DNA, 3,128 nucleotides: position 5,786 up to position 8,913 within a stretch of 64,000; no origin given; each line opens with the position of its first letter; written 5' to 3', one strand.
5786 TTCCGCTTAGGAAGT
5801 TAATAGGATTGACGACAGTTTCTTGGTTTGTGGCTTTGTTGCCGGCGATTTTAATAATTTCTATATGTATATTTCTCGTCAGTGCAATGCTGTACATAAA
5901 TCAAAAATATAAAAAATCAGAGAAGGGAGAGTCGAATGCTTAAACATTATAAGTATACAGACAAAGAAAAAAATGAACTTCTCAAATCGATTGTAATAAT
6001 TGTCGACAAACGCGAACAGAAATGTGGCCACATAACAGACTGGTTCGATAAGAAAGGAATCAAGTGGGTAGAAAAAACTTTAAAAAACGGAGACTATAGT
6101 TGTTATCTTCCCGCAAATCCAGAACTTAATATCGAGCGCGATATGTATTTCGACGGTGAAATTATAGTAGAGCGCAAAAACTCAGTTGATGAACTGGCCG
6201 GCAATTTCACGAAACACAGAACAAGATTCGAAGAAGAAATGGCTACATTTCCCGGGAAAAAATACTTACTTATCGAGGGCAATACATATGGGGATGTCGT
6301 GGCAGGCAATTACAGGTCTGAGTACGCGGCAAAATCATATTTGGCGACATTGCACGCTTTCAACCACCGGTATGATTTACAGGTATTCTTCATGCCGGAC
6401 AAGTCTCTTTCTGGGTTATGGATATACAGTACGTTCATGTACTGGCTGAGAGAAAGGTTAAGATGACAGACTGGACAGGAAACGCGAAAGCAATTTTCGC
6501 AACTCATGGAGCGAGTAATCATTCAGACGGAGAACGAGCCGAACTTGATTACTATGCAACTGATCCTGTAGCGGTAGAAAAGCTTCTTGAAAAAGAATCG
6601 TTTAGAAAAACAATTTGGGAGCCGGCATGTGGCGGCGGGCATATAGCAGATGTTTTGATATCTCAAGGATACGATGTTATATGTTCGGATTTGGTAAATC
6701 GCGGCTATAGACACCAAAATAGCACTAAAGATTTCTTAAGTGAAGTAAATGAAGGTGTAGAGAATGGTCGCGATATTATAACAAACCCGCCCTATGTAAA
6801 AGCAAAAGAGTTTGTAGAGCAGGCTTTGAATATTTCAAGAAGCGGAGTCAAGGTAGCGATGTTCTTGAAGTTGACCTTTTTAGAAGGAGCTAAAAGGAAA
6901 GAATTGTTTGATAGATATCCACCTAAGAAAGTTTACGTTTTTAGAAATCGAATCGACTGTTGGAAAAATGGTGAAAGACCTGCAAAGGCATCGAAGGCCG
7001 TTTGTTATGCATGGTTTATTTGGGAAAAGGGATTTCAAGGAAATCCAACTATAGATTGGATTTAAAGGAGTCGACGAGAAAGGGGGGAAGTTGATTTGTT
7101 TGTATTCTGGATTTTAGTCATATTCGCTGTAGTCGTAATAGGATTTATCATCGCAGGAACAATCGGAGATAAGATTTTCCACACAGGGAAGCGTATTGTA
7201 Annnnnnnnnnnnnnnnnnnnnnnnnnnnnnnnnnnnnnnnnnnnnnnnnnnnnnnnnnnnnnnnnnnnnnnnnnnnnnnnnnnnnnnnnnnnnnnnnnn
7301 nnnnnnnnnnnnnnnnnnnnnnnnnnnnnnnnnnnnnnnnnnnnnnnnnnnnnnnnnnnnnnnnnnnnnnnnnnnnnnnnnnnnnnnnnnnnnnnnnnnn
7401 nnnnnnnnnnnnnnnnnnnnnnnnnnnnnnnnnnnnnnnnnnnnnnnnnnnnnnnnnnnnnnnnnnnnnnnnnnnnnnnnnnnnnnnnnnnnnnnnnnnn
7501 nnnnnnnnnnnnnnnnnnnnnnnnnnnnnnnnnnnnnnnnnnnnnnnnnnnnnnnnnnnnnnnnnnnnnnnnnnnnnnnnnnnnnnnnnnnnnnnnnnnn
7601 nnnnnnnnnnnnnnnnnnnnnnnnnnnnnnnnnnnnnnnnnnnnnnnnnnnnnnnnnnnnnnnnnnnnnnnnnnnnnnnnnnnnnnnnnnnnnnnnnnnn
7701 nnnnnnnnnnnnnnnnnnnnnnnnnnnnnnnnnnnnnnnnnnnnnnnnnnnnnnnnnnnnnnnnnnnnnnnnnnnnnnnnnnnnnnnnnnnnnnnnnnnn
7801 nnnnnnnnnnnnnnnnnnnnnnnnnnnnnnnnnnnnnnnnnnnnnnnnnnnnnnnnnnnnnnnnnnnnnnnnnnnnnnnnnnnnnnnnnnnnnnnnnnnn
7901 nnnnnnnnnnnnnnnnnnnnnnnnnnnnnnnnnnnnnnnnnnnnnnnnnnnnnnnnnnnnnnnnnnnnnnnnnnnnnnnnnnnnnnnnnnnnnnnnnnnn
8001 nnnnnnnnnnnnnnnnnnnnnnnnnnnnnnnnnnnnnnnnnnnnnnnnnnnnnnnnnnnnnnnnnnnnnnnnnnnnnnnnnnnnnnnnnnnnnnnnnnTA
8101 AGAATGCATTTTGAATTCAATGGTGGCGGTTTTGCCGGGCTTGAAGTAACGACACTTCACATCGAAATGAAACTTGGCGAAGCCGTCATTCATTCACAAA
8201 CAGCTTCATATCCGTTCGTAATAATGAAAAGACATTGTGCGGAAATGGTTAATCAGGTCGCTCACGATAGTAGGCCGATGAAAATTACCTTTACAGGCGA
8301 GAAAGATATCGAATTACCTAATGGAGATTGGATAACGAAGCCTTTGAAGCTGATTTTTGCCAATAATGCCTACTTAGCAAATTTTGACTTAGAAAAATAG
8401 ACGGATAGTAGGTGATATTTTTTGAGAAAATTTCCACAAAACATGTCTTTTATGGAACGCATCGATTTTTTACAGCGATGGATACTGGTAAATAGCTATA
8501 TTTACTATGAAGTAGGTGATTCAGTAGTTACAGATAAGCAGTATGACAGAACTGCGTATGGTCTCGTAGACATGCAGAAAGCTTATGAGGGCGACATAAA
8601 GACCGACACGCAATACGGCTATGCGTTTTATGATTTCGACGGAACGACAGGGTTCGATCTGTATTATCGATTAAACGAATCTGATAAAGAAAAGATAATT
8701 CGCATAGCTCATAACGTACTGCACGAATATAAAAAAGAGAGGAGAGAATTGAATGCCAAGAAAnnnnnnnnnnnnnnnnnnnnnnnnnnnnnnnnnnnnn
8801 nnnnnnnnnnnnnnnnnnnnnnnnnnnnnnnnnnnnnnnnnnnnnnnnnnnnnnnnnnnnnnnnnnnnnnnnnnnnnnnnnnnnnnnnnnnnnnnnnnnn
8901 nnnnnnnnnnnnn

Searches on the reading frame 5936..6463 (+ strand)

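Call 69: search_protein_families(library=pfam, proteins=[window:5936-6463:+], max_evalue=0.001)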
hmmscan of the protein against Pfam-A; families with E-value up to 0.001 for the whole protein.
window:5936-6463:+ (176 aa): 1 family
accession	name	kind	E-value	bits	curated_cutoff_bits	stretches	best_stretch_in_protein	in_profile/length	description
PF02732.21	ERCC4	-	6e-13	49.3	24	1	23-165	1-139/140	ERCC4 domain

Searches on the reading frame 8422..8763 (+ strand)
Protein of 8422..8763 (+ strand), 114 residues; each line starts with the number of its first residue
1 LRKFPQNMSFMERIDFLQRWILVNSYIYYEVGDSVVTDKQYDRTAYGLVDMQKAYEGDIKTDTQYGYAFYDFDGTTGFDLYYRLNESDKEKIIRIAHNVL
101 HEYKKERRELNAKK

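Call 69: search_protein_families(library=pfam, proteins=[window:8422-8763:+], max_evalue=0.001)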
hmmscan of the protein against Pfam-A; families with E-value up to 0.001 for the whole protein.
window:8422-8763:+ (114 aa): 1 family
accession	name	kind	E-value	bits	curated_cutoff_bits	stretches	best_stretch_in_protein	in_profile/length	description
PF22745.1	Nlig-Ia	-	5.2e-19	69.1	27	1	11-85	3-77/92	DNA ligase-like, N-terminal NAD+-binding domain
